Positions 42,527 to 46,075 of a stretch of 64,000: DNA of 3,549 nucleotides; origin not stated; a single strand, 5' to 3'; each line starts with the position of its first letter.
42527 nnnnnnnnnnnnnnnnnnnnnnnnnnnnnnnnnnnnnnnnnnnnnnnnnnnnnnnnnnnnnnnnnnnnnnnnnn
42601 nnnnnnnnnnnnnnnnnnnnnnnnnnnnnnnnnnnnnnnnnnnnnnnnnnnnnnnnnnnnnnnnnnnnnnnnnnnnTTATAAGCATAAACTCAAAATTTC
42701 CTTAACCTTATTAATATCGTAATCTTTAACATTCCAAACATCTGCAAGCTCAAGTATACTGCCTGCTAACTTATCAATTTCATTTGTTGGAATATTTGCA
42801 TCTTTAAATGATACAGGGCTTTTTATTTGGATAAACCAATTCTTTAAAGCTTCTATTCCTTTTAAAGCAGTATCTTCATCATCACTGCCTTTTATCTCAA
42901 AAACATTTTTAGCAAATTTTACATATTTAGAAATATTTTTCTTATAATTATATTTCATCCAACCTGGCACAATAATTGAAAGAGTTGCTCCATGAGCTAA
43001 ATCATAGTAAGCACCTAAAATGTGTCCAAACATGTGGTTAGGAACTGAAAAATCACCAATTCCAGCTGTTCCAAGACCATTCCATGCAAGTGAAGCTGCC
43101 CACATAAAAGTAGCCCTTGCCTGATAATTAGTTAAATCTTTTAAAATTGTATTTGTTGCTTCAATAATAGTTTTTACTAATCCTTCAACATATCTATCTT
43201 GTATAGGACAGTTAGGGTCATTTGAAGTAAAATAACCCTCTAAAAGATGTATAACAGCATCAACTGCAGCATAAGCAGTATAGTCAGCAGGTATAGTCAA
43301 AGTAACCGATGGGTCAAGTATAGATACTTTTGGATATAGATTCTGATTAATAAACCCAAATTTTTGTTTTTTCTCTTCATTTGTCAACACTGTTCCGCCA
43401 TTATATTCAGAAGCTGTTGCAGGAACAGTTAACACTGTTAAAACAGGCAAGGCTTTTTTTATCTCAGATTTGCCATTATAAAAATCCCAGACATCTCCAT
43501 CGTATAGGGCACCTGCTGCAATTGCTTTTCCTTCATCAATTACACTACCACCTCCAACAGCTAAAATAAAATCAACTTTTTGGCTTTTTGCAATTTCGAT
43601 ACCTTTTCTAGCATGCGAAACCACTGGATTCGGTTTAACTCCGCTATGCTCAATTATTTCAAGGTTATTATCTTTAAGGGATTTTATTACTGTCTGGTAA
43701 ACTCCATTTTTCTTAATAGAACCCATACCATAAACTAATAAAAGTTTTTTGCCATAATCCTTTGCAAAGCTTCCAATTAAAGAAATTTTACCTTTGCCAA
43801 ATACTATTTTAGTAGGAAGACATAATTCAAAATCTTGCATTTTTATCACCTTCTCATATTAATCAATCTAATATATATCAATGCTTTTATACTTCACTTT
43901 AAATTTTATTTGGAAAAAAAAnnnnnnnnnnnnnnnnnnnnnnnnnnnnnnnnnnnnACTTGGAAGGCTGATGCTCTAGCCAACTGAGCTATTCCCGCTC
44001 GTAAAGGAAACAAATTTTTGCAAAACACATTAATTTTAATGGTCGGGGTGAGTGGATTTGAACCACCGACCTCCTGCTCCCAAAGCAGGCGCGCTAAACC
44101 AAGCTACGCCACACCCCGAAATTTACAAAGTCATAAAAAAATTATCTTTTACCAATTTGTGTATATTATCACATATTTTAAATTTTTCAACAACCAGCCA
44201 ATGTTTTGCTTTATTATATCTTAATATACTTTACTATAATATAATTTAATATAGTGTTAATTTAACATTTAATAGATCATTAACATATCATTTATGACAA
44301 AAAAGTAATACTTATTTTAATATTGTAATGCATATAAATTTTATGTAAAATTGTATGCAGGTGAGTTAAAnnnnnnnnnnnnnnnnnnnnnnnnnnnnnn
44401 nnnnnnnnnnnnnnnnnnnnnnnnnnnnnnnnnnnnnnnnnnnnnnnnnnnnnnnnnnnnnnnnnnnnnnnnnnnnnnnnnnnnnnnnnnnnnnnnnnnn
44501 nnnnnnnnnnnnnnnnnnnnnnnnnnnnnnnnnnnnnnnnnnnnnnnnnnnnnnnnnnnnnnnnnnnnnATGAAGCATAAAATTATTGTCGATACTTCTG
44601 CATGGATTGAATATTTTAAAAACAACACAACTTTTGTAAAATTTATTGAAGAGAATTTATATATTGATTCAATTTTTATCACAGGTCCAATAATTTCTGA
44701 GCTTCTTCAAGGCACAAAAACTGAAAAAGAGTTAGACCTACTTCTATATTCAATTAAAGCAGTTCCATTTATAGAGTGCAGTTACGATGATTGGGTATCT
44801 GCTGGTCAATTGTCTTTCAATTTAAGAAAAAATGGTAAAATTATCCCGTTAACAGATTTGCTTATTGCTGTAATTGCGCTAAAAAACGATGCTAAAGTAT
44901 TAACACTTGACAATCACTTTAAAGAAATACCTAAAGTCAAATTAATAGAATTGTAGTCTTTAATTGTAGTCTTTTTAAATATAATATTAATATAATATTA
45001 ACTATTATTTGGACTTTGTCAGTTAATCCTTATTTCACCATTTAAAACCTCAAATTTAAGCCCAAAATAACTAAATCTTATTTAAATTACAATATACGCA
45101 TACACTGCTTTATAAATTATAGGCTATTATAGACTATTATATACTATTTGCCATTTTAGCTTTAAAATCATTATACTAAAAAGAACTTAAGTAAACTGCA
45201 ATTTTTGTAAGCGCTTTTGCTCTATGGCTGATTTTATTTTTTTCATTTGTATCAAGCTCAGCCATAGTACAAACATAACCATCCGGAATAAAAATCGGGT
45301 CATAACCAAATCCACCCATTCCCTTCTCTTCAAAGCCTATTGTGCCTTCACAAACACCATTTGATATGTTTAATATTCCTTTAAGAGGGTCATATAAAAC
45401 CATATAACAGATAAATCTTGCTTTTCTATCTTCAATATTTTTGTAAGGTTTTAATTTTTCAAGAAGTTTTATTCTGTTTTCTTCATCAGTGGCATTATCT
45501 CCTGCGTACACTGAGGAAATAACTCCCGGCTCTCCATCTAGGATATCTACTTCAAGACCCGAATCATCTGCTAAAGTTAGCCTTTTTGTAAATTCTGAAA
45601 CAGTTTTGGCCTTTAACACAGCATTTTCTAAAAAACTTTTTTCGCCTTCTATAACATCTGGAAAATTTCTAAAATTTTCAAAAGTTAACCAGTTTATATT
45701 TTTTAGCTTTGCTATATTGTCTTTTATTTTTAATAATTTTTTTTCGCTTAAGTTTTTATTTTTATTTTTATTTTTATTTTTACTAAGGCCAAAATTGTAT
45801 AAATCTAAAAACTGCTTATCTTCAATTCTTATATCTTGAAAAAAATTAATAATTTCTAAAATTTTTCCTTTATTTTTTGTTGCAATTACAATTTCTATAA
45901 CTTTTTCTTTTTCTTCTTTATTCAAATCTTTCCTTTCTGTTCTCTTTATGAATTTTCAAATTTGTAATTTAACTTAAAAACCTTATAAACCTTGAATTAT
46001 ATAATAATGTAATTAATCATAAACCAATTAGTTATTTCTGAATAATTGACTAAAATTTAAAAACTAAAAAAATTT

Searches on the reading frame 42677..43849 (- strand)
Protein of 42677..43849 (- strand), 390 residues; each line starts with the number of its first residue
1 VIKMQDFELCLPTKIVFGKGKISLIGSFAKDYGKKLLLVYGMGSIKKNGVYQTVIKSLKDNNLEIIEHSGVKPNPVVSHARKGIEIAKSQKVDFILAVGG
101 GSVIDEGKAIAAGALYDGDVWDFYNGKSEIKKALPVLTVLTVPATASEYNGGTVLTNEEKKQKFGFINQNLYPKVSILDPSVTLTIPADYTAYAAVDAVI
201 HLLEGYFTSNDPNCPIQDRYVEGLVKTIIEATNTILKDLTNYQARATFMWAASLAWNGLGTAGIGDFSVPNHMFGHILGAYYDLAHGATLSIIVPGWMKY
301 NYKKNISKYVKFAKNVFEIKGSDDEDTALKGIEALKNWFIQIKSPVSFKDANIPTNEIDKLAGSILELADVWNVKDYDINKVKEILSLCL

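Call 11: find_encoding_contigs(protein=window:42677-43849:-, flank=10000, max_places=10)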
Protein window:42677-43849:- (390 aa): no gene with exactly this product is on record in the collection.

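Call 15: find_encoding_contigs(protein=window:42680-43840:-, flank=10000, max_places=10)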
Protein seq(387 aa) (387 aa): 5 contigs read that carry it; 4 places shown.
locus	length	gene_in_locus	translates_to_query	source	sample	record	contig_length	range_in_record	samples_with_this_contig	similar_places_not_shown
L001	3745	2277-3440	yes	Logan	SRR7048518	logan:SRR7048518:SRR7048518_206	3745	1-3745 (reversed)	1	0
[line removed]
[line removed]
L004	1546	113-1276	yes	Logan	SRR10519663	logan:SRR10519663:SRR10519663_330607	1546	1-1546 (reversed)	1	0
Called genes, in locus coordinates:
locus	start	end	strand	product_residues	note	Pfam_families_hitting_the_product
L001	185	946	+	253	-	PF01725:Ham1p_like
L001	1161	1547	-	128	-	PF01850:PIN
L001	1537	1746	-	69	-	PF09957:VapB_antitoxin (weak)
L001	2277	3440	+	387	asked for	PF00465:Fe-ADH, PF13685:Fe-ADH_2, PF25137:ADH_Fe_C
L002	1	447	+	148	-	?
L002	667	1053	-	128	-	PF01850:PIN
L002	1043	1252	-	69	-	PF09957:VapB_antitoxin (weak)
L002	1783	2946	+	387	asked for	PF00465:Fe-ADH, PF13685:Fe-ADH_2, PF25137:ADH_Fe_C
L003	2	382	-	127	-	?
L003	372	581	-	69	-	PF09957:VapB_antitoxin (weak)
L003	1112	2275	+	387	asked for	PF00465:Fe-ADH, PF13685:Fe-ADH_2, PF25137:ADH_Fe_C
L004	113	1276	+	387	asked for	PF00465:Fe-ADH, PF13685:Fe-ADH_2, PF25137:ADH_Fe_C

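Call 52: find_homologous_proteins(query=window:42680-43840:-, max_evalue=1e-50)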
Query seq(387 aa) (387 aa): 7863 proteins with E <= 1e-50 among 8000 candidates; the best 120 are listed.
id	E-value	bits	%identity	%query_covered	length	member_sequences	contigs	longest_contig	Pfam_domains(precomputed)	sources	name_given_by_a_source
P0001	7.0e-256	866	100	100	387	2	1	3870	PF13685.13,PF25137.1,PF00465.26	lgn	-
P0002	7.1e-175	600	68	100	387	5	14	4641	PF13685.13,PF25137.1,PF00465.26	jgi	jgi:alcohol dehydrogenase YqhD (iron-dependent ADH family)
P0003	5.2e-174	597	67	100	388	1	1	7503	PF13685.13,PF25137.1,PF00465.26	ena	-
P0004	1.2e-173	596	67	100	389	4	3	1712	PF13685.13,PF25137.1,PF00465.26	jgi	jgi:alcohol dehydrogenase YqhD (iron-dependent ADH family)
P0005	4.1e-173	594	66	100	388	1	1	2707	PF13685.13,PF25137.1,PF00465.26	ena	-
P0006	4.4e-171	587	66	100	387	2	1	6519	PF13685.13,PF25137.1,PF00465.26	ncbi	ncbi:MAG: iron-containing alcohol dehydrogenase [Candidatus Humimicrobiaceae bacterium]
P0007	1.3e-170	586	66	100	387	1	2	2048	PF13685.13,PF25137.1,PF00465.26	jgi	jgi:NADP-dependent alcohol dehydrogenase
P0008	2.2e-170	585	67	100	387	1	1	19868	PF13685.13,PF25137.1,PF00465.26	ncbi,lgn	-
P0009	2.8e-170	585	66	100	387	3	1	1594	PF13685.13,PF25137.1,PF00465.26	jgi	jgi:alcohol dehydrogenase YqhD (iron-dependent ADH family)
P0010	1.7e-169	582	66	100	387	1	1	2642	PF13685.13,PF25137.1,PF00465.26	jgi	jgi:NADP-dependent alcohol dehydrogenase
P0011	1.8e-169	582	66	100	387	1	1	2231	PF13685.13,PF25137.1,PF00465.26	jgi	jgi:alcohol dehydrogenase YqhD (iron-dependent ADH family)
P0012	4.7e-169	581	66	100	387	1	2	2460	PF13685.13,PF25137.1,PF00465.26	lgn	-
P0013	1.4e-168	579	65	100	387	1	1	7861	PF13685.13,PF25137.1,PF00465.26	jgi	jgi:alcohol dehydrogenase YqhD (iron-dependent ADH family)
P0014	3.9e-168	578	66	100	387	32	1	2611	PF13685.13,PF25137.1,PF00465.26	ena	-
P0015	1.0e-166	573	63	100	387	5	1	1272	PF13685.13,PF25137.1,PF00465.26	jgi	jgi:alcohol dehydrogenase YqhD (iron-dependent ADH family)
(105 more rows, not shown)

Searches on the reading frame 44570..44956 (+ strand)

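Call 16: search_protein_families(library=ncbifam, proteins=[window:44570-44956:+])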
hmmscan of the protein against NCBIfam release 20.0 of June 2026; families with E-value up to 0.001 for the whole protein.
window:44570-44956:+ (128 aa): 2 families
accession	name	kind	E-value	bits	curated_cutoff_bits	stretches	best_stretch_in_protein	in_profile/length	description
NF047959.1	TA_toxin_VapC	equivalog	1.6e-22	79.9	80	1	5-123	1-122/125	type II toxin-antitoxin system VapC family toxin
NF047863.1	VapCLeptosp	equivalog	5.6e-08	33.2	140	1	6-125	2-126/130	type II toxin-antitoxin system tRNA(fMet)-specific endonuclease VapC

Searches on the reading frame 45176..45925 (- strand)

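Call 16: search_protein_families(library=ncbifam, proteins=[window:45176-45925:-])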
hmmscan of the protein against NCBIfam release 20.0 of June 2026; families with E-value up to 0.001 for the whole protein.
window:45176-45925:- (249 aa): 8 families
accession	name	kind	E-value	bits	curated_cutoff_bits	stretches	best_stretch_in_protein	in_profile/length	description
NF011397.0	PRK14822.1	equivalog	5e-59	199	234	1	64-246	14-193/201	XTP/dITP diphosphatase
NF011399.0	PRK14824.1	subfamily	4.8e-48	163.3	267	1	61-246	12-200/206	putative deoxyribonucleotide triphosphate pyrophosphatase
TIGR00042.1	TIGR00042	equivalog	2.6e-47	160.6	145.35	1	75-246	25-183/184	RdgB/HAM1 family non-canonical purine NTP pyrophosphatase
NF002698.0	PRK02491.1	equivalog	9.1e-46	156.4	301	1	82-242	157-316/328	nucleoside-triphosphate diphosphatase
NF011398.0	PRK14823.1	equivalog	4.6e-43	147.3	272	1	61-248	10-190/191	non-canonical purine NTP diphosphatase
NF011401.0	PRK14826.1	equivalog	9.5e-36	123.3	268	1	80-246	38-216/226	putative deoxyribonucleotide triphosphate pyrophosphatase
NF011396.0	PRK14821.1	equivalog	5.7e-30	104.2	203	1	74-247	20-181/185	XTP/dITP diphosphatase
NF011400.0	PRK14825.1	equivalog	4.2e-21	75.6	246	1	70-246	19-194/199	putative deoxyribonucleotide triphosphate pyrophosphatase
